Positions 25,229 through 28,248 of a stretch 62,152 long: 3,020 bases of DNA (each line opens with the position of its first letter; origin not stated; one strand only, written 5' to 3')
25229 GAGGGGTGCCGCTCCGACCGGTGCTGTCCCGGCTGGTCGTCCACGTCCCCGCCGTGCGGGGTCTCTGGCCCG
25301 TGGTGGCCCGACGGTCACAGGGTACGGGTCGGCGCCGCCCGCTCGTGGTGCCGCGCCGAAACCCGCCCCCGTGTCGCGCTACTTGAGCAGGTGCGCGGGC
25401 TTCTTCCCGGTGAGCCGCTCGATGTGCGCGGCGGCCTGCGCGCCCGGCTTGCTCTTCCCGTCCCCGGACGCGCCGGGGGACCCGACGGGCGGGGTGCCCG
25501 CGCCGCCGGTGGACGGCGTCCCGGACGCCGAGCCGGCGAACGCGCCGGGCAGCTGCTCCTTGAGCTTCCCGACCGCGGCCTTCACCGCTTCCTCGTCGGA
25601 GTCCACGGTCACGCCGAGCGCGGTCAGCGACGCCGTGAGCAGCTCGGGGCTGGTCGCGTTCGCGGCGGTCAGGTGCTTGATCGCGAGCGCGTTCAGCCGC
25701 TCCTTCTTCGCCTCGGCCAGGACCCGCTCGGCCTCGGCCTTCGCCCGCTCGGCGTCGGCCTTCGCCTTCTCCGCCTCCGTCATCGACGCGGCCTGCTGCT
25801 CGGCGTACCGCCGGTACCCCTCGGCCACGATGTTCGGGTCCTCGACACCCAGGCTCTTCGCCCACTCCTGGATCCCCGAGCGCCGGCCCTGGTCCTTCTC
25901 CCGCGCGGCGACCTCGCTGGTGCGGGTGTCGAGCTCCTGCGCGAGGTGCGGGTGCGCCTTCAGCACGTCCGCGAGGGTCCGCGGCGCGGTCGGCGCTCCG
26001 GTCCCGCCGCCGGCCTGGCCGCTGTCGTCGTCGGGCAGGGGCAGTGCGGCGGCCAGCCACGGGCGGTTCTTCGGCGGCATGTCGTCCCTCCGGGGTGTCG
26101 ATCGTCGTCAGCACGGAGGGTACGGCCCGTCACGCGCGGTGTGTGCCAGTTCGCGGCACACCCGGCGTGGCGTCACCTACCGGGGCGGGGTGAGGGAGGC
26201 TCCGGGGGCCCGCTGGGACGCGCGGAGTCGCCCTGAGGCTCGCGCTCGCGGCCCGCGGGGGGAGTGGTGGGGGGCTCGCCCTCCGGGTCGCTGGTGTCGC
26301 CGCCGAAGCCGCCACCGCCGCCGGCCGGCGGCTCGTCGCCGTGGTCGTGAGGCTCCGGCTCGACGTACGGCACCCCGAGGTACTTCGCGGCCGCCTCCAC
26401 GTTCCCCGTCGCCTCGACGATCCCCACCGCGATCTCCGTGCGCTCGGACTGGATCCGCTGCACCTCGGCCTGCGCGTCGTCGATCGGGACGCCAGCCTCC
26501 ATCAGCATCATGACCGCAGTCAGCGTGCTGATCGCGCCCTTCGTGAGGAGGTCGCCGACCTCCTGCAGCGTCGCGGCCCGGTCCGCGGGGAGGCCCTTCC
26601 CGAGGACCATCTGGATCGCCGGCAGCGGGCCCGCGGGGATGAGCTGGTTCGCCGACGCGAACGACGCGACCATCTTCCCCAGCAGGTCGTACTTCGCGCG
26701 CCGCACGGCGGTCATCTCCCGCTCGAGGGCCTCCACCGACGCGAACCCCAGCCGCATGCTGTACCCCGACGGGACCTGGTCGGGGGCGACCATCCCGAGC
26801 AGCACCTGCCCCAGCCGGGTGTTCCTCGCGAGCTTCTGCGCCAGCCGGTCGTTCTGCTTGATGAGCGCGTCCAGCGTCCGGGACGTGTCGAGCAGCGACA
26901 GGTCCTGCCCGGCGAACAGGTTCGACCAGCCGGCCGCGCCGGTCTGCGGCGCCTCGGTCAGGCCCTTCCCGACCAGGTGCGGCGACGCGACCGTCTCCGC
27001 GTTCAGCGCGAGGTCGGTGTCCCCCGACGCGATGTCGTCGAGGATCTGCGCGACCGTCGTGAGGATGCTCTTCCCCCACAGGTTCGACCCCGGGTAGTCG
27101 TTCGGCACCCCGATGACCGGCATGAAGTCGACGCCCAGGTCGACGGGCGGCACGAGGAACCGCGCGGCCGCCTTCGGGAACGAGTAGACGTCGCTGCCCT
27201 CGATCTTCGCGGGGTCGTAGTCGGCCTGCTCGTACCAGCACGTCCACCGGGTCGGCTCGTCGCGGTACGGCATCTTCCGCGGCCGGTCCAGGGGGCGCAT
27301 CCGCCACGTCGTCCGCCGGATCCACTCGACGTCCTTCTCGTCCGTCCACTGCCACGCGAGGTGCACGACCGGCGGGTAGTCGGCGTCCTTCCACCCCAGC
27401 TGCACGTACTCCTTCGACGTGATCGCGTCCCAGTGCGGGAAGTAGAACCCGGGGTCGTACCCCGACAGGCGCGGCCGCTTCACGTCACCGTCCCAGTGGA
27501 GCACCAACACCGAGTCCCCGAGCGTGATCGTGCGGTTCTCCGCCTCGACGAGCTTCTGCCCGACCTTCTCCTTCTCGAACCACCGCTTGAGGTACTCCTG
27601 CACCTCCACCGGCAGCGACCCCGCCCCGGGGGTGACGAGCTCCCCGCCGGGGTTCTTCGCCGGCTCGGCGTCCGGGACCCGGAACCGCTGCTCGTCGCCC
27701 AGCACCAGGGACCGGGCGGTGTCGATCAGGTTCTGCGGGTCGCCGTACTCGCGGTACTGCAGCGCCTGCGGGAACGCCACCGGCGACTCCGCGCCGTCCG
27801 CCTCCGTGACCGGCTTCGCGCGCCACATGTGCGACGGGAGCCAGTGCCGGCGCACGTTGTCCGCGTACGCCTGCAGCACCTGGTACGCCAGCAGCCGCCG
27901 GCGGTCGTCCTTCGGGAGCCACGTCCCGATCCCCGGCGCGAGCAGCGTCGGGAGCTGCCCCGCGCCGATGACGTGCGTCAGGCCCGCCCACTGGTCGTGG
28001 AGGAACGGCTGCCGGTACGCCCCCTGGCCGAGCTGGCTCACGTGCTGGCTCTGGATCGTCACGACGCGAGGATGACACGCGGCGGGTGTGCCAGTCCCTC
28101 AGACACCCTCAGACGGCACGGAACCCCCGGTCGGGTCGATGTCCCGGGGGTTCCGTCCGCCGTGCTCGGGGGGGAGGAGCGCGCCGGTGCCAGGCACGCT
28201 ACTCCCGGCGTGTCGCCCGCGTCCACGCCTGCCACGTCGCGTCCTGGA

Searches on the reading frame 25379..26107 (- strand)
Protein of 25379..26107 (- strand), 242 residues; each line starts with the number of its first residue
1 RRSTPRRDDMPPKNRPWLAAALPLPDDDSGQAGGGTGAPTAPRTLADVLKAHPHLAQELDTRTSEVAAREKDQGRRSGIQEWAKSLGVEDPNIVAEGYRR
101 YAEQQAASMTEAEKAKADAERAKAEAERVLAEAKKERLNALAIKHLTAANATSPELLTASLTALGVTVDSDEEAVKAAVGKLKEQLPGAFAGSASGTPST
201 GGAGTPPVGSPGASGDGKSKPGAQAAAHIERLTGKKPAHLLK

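Call 16: search_protein_families(library=phrogs, proteins=[window:25379-26107:-], max_evalue=0.0001)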
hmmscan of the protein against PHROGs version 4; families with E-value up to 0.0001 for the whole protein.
window:25379-26107:- (242 aa): 2 families
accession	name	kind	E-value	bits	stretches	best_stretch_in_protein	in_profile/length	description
phrog_2303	-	head and packaging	2.3e-07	31.8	1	76-206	66-194/219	head scaffolding protein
phrog_194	-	head and packaging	5.4e-07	30.7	1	112-219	92-198/335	head scaffolding protein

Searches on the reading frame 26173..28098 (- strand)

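Call 17: search_protein_families(library=phrogs, proteins=[window:26173-28098:-], max_evalue=0.0001)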
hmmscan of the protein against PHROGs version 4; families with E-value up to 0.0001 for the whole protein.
window:26173-28098:- (641 aa): 2 families
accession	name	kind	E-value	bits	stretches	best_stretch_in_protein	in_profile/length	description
phrog_533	-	head and packaging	1.5e-07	31.3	0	121-225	71-155/495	portal protein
phrog_64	-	head and packaging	6.9e-07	29.1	1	122-557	130-499/547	portal protein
